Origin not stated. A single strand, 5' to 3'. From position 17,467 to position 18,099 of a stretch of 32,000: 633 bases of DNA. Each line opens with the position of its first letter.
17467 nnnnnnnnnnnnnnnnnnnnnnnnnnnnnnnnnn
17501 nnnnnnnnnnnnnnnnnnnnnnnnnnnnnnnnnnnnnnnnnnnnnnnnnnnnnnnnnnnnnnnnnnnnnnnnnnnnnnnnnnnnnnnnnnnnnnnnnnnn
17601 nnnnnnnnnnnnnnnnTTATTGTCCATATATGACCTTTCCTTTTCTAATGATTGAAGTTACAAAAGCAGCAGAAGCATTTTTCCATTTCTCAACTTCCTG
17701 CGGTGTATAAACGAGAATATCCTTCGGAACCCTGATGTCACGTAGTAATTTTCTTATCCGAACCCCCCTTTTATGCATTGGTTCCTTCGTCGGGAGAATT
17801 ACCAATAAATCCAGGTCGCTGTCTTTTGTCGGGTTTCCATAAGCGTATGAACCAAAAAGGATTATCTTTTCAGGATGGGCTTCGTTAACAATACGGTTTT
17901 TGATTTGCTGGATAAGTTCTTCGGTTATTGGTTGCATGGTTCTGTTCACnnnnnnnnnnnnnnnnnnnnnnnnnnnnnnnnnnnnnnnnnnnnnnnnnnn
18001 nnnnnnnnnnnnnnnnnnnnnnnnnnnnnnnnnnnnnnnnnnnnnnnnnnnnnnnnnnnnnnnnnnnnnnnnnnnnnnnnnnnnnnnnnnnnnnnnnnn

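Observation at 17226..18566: A three-gene AT-rich cassette (orphan protein, MNT, HEPN) sits inside the gyrB-gyrA unit with junctions as tight as an operon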

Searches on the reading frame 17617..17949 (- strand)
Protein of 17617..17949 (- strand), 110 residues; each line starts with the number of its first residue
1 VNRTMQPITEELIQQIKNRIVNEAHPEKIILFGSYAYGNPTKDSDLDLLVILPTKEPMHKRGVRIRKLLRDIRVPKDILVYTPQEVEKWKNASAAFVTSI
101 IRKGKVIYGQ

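Call 4: search_protein_families(library=pfam, proteins=[window:17617-17949:-], max_evalue=0.01)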
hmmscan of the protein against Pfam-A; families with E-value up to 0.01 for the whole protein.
window:17617-17949:- (110 aa): 5 families
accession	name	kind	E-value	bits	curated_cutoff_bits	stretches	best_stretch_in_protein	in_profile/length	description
PF18765.7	Polbeta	-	7.9e-13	48.8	26.9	1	14-109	1-89/93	Polymerase beta, Nucleotidyltransferase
PF01909.29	NTP_transf_2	-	1.9e-12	47.9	21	1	17-94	5-85/93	Nucleotidyltransferase domain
PF22600.2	MTPAP-like_central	-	0.0003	21.3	27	1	12-60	25-72/139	Poly(A) RNA polymerase, mitochondrial-like, central palm domain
PF20697.3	NTase-conflict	-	0.0067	16.3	24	1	12-69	1-63/259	Pol beta superfamily nucleotidyltransferase in conflict systems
PF10620.15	MdcG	-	0.0076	16.6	26.5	1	41-90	49-98/121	Phosphoribosyl-dephospho-CoA transferase MdcG C-terminal domain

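Call 29: search_solved_structures(query=window:17617-17949:-, max_evalue=0.01, show_alignments=2)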
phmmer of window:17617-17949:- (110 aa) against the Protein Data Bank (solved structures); distinct sequences matched with E-value up to 0.01: 0.

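Call 56: search_protein_families(library=padloc, proteins=[window:17617-17949:-], max_evalue=0.01)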
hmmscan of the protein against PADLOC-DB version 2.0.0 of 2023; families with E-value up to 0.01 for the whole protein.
window:17617-17949:- (110 aa): 11 families
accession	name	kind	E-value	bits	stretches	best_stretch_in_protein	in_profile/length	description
PDLC04903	PDC-S09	-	6.5e-14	50.2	1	3-106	5-107/108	-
PDLC04907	PDC-S09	-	1.6e-09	35.9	1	3-92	4-95/114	-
PDLC04906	PDC-S09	-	1.5e-08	32.9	1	11-72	9-70/98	-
PDLC04904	PDC-S09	-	3.8e-08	31.5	1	1-58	1-57/104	-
PDLC04368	PDC-M05A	-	1.9e-07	29.1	1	30-106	111-186/201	-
PDLC04902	PDC-S09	-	1.1e-06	26.9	1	5-62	1-57/97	-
PDLC04901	PDC-S09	-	4e-05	22.3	1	13-82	5-77/126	-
PDLC04369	PDC-M05A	-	0.00026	18.7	1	10-101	89-177/201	-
PDLC04905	PDC-S09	-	0.00039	18.7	1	9-56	5-52/101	-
PDLC04778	PDC-M70A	-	0.0066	13.8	1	15-70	35-93/355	-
PDLC04372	PDC-M05A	-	0.0095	14.2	0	29-106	79-155/167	-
